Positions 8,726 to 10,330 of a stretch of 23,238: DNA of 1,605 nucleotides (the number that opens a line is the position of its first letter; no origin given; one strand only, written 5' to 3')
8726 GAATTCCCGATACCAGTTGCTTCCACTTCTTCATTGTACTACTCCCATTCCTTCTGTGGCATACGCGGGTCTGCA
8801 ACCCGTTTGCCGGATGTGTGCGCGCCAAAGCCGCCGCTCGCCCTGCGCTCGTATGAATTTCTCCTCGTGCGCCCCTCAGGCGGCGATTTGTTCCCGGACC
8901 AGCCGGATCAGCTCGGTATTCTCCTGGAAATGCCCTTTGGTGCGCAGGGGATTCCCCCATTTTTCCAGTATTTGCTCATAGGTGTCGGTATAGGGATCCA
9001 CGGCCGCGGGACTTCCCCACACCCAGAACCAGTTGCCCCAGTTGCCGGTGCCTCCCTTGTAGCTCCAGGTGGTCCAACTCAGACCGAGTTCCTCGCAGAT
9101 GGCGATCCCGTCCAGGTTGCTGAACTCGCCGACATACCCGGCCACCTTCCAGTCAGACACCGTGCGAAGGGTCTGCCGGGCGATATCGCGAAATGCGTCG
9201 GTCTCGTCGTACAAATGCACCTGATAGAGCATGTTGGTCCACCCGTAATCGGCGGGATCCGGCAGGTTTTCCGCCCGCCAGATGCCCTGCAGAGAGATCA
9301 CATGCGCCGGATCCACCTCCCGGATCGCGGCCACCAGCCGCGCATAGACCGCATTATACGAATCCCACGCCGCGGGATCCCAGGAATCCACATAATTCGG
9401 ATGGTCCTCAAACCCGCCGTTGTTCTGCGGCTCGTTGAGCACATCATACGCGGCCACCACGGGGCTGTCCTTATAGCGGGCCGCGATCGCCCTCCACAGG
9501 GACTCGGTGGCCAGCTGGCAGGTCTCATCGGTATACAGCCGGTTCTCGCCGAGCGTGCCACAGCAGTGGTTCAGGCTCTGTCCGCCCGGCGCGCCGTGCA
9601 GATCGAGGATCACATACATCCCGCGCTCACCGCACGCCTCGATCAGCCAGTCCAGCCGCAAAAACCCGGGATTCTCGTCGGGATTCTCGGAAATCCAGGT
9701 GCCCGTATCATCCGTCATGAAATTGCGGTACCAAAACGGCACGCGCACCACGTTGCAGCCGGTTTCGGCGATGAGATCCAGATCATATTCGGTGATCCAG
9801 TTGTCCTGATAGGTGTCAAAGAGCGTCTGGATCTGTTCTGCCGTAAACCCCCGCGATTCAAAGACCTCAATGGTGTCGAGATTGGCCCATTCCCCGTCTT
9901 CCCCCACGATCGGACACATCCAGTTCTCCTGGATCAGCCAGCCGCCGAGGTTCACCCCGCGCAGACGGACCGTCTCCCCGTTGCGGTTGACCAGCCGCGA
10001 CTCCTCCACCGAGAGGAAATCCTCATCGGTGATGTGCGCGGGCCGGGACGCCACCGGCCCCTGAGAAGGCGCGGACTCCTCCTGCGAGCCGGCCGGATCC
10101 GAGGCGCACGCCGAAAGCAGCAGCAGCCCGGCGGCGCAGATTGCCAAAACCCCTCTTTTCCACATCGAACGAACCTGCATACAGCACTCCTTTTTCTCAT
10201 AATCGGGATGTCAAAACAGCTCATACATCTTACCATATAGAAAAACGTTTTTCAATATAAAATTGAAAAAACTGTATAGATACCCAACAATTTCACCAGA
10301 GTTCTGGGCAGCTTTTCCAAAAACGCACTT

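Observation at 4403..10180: One GH5 catalytic module packaged three ways: lipid-anchored, then cellulosomal with one CBM, then cellulosomal with two CBMs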

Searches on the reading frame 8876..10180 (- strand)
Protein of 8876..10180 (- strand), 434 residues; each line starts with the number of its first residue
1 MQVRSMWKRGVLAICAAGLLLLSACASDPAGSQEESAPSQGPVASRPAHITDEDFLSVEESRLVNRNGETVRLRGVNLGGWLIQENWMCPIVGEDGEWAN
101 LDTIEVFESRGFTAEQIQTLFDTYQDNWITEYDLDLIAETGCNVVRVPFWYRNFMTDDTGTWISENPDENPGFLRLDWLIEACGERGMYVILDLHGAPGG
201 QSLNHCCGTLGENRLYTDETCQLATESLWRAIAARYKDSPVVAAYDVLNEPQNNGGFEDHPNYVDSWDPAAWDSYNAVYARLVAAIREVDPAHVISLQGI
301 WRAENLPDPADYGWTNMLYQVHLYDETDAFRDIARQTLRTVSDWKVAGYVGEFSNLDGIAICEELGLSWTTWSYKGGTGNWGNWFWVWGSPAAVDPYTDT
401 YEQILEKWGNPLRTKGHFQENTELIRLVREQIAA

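Call 4: search_protein_families(library=pfam, proteins=[window:8876-10180:-], max_evalue=0.01)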
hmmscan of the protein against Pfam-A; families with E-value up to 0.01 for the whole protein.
window:8876-10180:- (434 aa): 1 family
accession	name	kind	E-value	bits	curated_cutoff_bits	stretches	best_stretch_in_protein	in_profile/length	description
PF00150.24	Cellulase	-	4e-30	105.7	23.5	1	115-374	16-245/272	Cellulase (glycosyl hydrolase family 5)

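Call 9: search_solved_structures(query=window:8876-10180:-, max_evalue=0.001, show_alignments=2)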
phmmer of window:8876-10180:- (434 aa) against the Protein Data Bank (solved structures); distinct sequences matched with E-value up to 0.001: 33.
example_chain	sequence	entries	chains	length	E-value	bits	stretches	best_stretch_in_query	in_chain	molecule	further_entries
9ku5_A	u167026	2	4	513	1e-36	130.1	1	54-325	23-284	Glycoside hydrolase | Putative beta-xylosidase GE32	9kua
8z2w_A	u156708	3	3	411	1.1e-17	67.4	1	66-259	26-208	Glucan 1,3-beta-glucosidase A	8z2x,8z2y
1eqp_A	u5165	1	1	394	2.1e-11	46.7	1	73-252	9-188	EXO-B-(1,3)-GLUCANASE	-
3w0k_A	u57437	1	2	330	2.7e-11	46.3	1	133-302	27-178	Bifunctional endomannanase/endoglucanase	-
1cz1_A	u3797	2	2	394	3.6e-11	45.9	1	73-252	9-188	PROTEIN (EXO-B-(1,3)-GLUCANASE) | EXO-(B)-(1,3)-GLUCANASE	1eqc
3o6a_A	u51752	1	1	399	3.9e-11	45.8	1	73-252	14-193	Glucan 1,3-beta-glucosidase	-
3n9k_A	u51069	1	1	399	4.9e-11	45.4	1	73-252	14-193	Glucan 1,3-beta-glucosidase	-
4m80_A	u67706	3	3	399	5e-11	45.4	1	73-252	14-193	EXO-1,3-BETA-GLUCANASE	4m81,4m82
2pf0_A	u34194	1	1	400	5e-11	45.4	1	73-252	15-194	Hypothetical protein XOG1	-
2pb1_A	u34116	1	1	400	5e-11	45.4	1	73-252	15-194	Hypothetical protein XOG1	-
2pc8_A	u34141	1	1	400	5.1e-11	45.4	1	73-252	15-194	Hypothetical protein XOG1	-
2pbo_A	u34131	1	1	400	1.2e-10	44.1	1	73-252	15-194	Hypothetical protein XOG1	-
1cec_A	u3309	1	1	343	1.5e-10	43.8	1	115-251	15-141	ENDOGLUCANASE CELC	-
1cen_A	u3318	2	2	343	3.1e-10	42.8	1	115-251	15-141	CELLULASE CELC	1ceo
6la0_A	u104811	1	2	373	3.3e-10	42.7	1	67-325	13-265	Glycoside hydrolase family 5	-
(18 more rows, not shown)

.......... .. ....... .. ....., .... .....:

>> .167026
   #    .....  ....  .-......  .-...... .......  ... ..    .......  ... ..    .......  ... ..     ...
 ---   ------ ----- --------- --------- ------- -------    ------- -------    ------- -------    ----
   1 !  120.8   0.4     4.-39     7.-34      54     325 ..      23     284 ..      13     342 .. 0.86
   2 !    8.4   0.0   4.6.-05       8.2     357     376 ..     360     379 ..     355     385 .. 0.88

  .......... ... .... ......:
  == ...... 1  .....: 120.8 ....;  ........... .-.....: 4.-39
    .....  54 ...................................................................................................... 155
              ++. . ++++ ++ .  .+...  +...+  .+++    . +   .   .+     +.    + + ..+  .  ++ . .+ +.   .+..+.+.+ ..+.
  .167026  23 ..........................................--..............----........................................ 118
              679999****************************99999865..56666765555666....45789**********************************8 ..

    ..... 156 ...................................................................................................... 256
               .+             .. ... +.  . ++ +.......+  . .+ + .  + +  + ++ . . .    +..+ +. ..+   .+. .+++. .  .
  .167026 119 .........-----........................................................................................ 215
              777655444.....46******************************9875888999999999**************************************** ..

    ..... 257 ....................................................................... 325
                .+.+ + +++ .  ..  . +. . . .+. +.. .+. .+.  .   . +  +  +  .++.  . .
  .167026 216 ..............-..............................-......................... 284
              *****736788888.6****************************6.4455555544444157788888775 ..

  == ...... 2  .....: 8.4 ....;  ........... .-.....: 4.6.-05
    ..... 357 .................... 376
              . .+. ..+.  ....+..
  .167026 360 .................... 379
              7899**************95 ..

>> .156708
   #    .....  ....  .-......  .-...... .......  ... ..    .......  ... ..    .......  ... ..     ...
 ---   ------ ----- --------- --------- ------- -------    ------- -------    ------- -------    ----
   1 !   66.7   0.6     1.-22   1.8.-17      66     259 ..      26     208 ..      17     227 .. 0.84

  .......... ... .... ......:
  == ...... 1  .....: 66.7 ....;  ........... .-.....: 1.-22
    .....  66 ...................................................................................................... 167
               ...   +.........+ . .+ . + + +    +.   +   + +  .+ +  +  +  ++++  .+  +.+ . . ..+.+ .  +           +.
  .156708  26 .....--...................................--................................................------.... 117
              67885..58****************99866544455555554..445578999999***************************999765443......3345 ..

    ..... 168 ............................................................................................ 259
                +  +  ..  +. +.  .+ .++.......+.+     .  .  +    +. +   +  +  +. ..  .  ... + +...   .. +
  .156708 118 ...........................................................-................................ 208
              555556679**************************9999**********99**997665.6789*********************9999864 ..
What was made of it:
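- Closest known: GH5_9 fungal exo-beta-1,3-glucanases. Same: They are the next-best sequence hits (E 1e-17 to 1e-11, call 9).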

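Call 12: list_cluster_members(proteins=[window:8876-10180:-, window:6831-8759:-, window:4403-6811:-])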
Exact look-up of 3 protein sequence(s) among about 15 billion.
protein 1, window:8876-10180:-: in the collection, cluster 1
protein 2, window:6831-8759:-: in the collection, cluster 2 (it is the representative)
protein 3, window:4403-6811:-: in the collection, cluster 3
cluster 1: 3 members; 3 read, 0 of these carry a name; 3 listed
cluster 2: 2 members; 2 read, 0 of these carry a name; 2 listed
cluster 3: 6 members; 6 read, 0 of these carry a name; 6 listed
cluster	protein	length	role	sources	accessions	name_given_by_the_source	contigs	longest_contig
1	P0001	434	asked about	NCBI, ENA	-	-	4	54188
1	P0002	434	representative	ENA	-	-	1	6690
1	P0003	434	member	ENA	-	-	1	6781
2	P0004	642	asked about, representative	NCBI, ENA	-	-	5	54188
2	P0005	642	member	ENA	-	-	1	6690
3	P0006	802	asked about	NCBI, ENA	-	-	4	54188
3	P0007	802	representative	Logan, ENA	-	-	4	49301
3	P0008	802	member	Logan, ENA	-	-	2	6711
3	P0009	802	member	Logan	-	-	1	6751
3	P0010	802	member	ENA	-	-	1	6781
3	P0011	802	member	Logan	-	-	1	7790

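Call 19: find_homologous_proteins(query=window:8876-10180:-, max_evalue=1e-10)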
Query window:8876-10180:- (434 aa): 1510 proteins with E <= 1e-10 among 8000 candidates; the best 120 are listed.
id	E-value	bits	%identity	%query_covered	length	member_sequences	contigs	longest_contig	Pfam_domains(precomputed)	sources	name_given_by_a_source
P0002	0.0e+0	1029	100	100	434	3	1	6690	PF00150.25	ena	-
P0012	5.1e-245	832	79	100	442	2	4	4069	PF00150.25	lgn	-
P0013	3.6e-233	793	75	100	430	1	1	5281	PF00150.25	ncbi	-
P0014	1.1e-176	607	63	95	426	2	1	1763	PF00150.25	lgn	-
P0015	1.3e-174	600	65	87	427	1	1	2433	PF00150.25,PF02449.22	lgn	-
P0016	2.9e-174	599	66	86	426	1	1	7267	PF00150.25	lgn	-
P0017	5.5e-174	598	62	90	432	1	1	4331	PF00150.25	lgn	-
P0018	5.5e-174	598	62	90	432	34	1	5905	PF00150.25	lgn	-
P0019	1.7e-173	596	61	97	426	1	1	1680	PF00150.25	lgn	-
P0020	1.7e-172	593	65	87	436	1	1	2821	PF00150.25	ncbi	-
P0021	3.4e-172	592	63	90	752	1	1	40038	PF00150.25,PF03935.23,PF00722.29,PF26113.1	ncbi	-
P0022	6.8e-171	587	57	100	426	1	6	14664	PF00150.25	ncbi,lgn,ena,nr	ncbi:MAG: cellulase family glycosylhydrolase [Clostridia bacterium]|nr:cellulase family glycosylhydr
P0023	2.6e-170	586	63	91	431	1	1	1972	PF00150.25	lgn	-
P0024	7.0e-170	584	63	87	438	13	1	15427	PF00150.25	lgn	-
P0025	1.4e-169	583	63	87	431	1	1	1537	PF00150.25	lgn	-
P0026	3.5e-168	579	58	98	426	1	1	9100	PF00150.25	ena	-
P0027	6.3e-167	574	64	87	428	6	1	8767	PF00150.25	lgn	-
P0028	8.6e-167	574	62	89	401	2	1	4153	PF00150.25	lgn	-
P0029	2.2e-166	573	62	90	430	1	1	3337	PF00150.25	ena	-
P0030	3.8e-166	572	60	90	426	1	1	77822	PF00150.25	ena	-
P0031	8.2e-166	571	62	90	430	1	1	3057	PF00150.25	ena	-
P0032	1.4e-165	570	61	87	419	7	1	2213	PF00150.25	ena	-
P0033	2.7e-165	569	61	91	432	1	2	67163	PF00150.25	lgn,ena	-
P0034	9.7e-165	567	60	92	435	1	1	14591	PF00150.25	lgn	-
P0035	3.4e-163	562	57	96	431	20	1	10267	PF00150.25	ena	-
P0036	7.6e-163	561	61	88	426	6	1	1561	PF00150.25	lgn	-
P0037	1.3e-162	560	63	86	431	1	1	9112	PF00150.25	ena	-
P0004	2.1e-162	559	64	87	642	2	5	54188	PF00150.25,PF00404.25,PF03422.22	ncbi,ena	-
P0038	5.2e-162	558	62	88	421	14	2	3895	PF00150.25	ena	-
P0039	7.3e-162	558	59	90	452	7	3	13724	PF00150.25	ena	-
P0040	2.0e-161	556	60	86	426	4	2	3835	PF00150.25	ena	-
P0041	5.7e-161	555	56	96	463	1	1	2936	PF00150.25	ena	-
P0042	1.4e-160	553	59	90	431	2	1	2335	PF00150.25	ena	-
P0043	6.2e-157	541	61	89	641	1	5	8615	PF00150.25,PF00404.25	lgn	-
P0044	6.5e-157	541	55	94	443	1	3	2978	PF00150.25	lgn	-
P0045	2.1e-156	540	59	88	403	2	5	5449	PF00150.25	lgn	-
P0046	2.4e-156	539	59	88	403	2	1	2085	PF00150.25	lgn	-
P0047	7.6e-156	538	61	86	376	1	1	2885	PF00150.25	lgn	-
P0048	9.2e-156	538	57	100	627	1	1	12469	PF00150.25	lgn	-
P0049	5.0e-155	535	59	87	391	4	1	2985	PF00150.25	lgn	-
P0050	7.8e-155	534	54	99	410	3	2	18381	PF00150.25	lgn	-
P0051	1.0e-154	534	59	87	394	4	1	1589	PF00150.25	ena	-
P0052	1.2e-154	534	59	87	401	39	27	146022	PF00150.25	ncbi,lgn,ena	-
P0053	1.5e-154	534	59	87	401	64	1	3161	PF00150.25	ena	-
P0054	1.9e-154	533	58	89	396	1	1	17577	PF00150.25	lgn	-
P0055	3.1e-154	533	54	98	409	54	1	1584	PF00150.25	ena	-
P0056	3.8e-154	532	60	85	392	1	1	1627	PF00150.25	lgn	-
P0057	9.8e-154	531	61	86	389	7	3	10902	PF00150.25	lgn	-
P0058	1.1e-153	531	59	88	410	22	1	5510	PF00150.25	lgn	-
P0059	2.0e-153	530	58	87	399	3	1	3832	PF00150.25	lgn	-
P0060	3.2e-153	529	61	83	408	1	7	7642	PF00150.25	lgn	-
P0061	4.4e-153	529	57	88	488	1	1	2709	PF00150.25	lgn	-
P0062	5.5e-153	528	59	87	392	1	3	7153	PF00150.25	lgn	-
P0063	6.5e-153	528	59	86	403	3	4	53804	PF00150.25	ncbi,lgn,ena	-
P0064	8.2e-153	528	54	98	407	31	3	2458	PF00150.25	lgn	-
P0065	1.2e-152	527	58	89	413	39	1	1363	PF00150.25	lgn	-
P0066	1.6e-152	527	59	87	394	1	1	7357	PF00150.25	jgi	jgi:hypothetical protein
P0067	1.8e-152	527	58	86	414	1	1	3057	PF00150.25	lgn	-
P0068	4.0e-152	526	60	87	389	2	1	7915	PF00150.25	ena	-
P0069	6.9e-152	525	58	87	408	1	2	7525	PF00150.25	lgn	-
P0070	7.9e-152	525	54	98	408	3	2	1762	PF00150.25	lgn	-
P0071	8.8e-152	524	60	86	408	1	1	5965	PF00150.25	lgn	-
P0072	9.1e-152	524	54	97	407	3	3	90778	PF00150.25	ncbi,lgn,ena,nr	ncbi:MAG: cellulase family glycosylhydrolase [Lachnospiraceae bacterium]|nr:cellulase family glycosy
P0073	9.6e-152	524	57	90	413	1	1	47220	PF00150.25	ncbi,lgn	-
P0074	1.2e-151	524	58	89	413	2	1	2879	PF00150.25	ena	-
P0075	1.2e-151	524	55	97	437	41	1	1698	PF00150.25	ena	-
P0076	3.1e-151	523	57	88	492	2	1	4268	PF00150.25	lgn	-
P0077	6.2e-151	522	58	89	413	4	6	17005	PF00150.25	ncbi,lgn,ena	-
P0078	7.9e-151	521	55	97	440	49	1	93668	PF00150.25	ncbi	-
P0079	2.1e-150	520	59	86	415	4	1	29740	PF00150.25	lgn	-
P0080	2.1e-150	520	54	97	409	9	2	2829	PF00150.25,PF02449.22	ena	-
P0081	2.2e-150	520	53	97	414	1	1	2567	PF00150.25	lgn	-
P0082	2.6e-150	520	56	93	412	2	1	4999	PF00150.25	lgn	-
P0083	2.9e-150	519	58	88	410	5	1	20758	PF00150.25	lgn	-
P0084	3.2e-150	519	57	88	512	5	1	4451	PF00150.25,PF02449.22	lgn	-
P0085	3.3e-150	519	53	98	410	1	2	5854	PF00150.25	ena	-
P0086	4.8e-150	519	57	90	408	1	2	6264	PF00150.25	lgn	-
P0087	8.3e-150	518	57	88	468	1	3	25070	PF00150.25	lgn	-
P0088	1.0e-149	518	53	97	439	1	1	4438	PF00150.25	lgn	-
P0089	1.6e-149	517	56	90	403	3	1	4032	PF00150.25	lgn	-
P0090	1.9e-149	517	54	90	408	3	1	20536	PF00150.25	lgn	-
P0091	2.4e-149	516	65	76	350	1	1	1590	PF00150.25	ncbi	-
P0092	2.6e-149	516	58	87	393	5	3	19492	PF00150.25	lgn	-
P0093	4.1e-149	516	56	90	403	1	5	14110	PF00150.25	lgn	-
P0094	4.5e-149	515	59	87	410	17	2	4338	PF00150.25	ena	-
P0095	1.4e-148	514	55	94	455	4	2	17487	PF00150.25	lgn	-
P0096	2.7e-148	513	58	88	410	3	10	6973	PF00150.25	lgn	-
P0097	5.6e-148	512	57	88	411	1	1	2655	PF00150.25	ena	-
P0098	1.5e-147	510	56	88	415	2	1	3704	PF00150.25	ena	-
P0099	1.8e-147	510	56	90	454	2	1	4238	PF00150.25,PF02449.22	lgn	-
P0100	3.6e-147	509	54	93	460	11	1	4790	PF00150.25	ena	-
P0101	5.4e-147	509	57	87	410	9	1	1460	PF00150.25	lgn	-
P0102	1.4e-146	507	53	97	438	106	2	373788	PF00150.25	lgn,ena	-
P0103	3.5e-146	506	57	88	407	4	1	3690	PF00150.25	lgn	-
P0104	3.6e-146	506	52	95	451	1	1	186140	PF00150.25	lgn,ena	-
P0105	4.1e-146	506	55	89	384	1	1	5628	PF00150.25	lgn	-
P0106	6.1e-146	505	52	96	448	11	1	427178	PF00150.25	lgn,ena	-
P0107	7.0e-146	505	52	96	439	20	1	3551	PF00150.25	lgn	-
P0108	8.4e-146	505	56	87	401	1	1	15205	PF00150.25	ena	-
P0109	8.7e-146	505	56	89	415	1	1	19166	PF00150.25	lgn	-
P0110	1.8e-145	504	53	93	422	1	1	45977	PF00150.25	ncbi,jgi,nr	ncbi:MAG: glycoside hydrolase family 5 protein [Oscillospiraceae bacterium]|jgi:hypothetical protein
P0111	1.9e-145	504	52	97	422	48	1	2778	PF00150.25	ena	-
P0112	2.2e-145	503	56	88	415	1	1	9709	PF00150.25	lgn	-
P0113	2.7e-145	503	54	93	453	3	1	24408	PF00150.25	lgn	-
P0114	6.1e-145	502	56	88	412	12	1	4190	PF00150.25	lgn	-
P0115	2.4e-144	500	57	88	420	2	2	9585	PF00150.25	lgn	-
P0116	7.2e-144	498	55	88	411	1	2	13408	PF00150.25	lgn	-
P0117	8.6e-144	498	54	90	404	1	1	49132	PF00150.25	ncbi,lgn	-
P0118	1.8e-143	497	56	89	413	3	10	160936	PF00150.25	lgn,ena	-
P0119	1.8e-143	497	55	89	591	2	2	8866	PF00150.25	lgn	-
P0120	2.4e-143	497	54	88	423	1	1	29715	PF00150.25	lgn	-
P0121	2.5e-143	497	55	88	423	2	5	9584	PF00150.25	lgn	-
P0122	4.0e-143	496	51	97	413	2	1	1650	PF00150.25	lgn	-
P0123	5.0e-143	496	51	97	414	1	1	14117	PF00150.25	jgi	jgi:aryl-phospho-beta-D-glucosidase BglC (GH1 family)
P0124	2.4e-142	493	56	89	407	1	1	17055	PF00150.25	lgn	-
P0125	2.9e-142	493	52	98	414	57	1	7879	PF00150.25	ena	-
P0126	9.2e-142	491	50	99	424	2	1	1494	PF00150.25,PF02449.22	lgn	-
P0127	1.2e-141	491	55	86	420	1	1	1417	PF00150.25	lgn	-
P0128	6.0e-141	489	55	88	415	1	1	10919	PF00150.25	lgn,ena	-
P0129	7.1e-141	488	54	87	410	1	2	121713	PF00150.25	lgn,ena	-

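Call 27: search_protein_families(library=pfam, proteins=[P0021, P0043, P0048], max_evalue=0.001)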
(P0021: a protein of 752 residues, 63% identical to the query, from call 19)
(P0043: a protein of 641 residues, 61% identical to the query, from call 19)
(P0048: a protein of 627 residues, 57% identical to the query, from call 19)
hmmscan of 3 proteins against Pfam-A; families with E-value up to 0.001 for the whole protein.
P0021 (752 aa): 5 families
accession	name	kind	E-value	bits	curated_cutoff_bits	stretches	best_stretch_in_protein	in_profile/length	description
PF00150.24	Cellulase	-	1.3e-32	113.9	23.5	1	130-392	17-264/272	Cellulase (glycosyl hydrolase family 5)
PF00722.28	Glyco_hydro_16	-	1.2e-21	77.4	22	1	543-725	22-173/175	Glycosyl hydrolases family 16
PF03935.22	SKN1_KRE6_Sbg1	-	2.7e-12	46.3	30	2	646-735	361-455/501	Beta-glucan synthesis-associated protein SKN1/KRE6/Sbg1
PF13204.13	Apiosidase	-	1.3e-05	25.4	26.5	1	169-329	71-209/320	Apiosidase-like, catalytic domain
PF02449.21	Glyco_hydro_42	-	0.00058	19.8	21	0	222-262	102-142/376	Beta-galactosidase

P0043 (641 aa): 4 families
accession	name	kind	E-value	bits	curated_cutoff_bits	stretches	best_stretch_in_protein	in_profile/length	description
PF00150.24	Cellulase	-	1.1e-31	110.8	23.5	1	110-371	18-268/272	Cellulase (glycosyl hydrolase family 5)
PF00404.24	Dockerin_1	-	2.1e-09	37.9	22.9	1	583-634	1-52/57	Dockerin type I domain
PF13204.13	Apiosidase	-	1.4e-05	25.3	26.5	1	153-285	79-185/320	Apiosidase-like, catalytic domain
PF02449.21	Glyco_hydro_42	-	0.00012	22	21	0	200-240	101-141/376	Beta-galactosidase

P0048 (627 aa): 2 families
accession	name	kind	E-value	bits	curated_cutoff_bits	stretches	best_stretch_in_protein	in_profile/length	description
PF00150.24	Cellulase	-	5.3e-28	98.7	23.5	1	114-364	17-267/272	Cellulase (glycosyl hydrolase family 5)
PF02449.21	Glyco_hydro_42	-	0.00056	19.8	21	0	204-258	101-157/376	Beta-galactosidase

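Call 34: search_protein_families(library=ncbifam, proteins=[window:8876-10180:-], max_evalue=0.01)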
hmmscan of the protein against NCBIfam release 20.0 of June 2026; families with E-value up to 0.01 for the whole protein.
window:8876-10180:- (434 aa): 0 families

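Call 39: find_encoding_contigs(protein=P0043, flank=8000, max_places=4)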
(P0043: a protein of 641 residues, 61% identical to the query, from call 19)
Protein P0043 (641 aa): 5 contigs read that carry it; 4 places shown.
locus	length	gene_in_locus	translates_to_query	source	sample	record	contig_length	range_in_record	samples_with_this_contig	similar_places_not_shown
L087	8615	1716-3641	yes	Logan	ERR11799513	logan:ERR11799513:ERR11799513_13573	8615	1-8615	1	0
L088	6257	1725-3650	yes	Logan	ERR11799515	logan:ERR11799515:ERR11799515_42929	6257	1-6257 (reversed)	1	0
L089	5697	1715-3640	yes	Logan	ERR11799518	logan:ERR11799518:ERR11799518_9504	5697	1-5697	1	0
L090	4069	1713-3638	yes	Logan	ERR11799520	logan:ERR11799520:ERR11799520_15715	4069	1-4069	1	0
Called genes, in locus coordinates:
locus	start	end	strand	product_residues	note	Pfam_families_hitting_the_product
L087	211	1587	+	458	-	PF00150:Cellulase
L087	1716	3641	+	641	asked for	PF00150:Cellulase, PF00404:Dockerin_1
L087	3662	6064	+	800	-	PF00150:Cellulase, PF16990:CBM_35 (faint), PF00404:Dockerin_1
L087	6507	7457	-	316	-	PF02355:SecD_SecF_C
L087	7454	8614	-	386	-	?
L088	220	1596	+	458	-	PF00150:Cellulase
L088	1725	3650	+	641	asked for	PF00150:Cellulase, PF00404:Dockerin_1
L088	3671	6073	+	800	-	PF00150:Cellulase, PF16990:CBM_35 (faint), PF00404:Dockerin_1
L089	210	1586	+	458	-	PF00150:Cellulase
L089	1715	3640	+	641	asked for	PF00150:Cellulase, PF00404:Dockerin_1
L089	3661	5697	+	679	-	?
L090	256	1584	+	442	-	PF00150:Cellulase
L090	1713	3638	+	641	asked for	PF00150:Cellulase, PF00404:Dockerin_1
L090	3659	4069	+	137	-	?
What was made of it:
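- The gap sizes are kept in the sister species (call 39).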

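Call 40: find_encoding_contigs(protein=P0013, flank=8000, max_places=3)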
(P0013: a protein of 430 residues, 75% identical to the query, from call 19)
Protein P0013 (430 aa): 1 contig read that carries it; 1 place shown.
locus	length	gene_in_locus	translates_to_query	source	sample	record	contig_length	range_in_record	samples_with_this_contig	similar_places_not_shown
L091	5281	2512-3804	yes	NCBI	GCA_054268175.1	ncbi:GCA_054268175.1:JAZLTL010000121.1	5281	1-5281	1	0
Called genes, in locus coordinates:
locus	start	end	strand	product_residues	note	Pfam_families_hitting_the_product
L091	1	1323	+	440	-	?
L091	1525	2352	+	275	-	PF06161:DUF975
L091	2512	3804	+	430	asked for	PF00150:Cellulase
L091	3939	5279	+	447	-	?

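Call 41: find_encoding_contigs(protein=P0012, flank=8000, max_places=3)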
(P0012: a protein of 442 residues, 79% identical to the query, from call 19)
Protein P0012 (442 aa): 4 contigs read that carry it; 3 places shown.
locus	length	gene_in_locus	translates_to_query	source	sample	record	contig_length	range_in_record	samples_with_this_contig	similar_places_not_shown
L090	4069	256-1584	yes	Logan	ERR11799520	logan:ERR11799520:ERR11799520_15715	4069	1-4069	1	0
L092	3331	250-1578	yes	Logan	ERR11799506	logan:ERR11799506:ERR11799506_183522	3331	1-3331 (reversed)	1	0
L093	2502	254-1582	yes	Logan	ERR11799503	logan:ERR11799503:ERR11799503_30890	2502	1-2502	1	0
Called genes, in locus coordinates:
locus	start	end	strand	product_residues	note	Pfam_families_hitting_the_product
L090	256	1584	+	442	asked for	PF00150:Cellulase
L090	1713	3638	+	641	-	PF00150:Cellulase, PF00404:Dockerin_1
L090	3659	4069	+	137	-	?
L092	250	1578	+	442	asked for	PF00150:Cellulase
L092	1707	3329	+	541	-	?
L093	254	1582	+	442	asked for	PF00150:Cellulase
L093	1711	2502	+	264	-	?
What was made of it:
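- Real, maintained genes: the same A-B-C-SecDF arrangement occurs in a sister species (L087; calls 39, 41).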
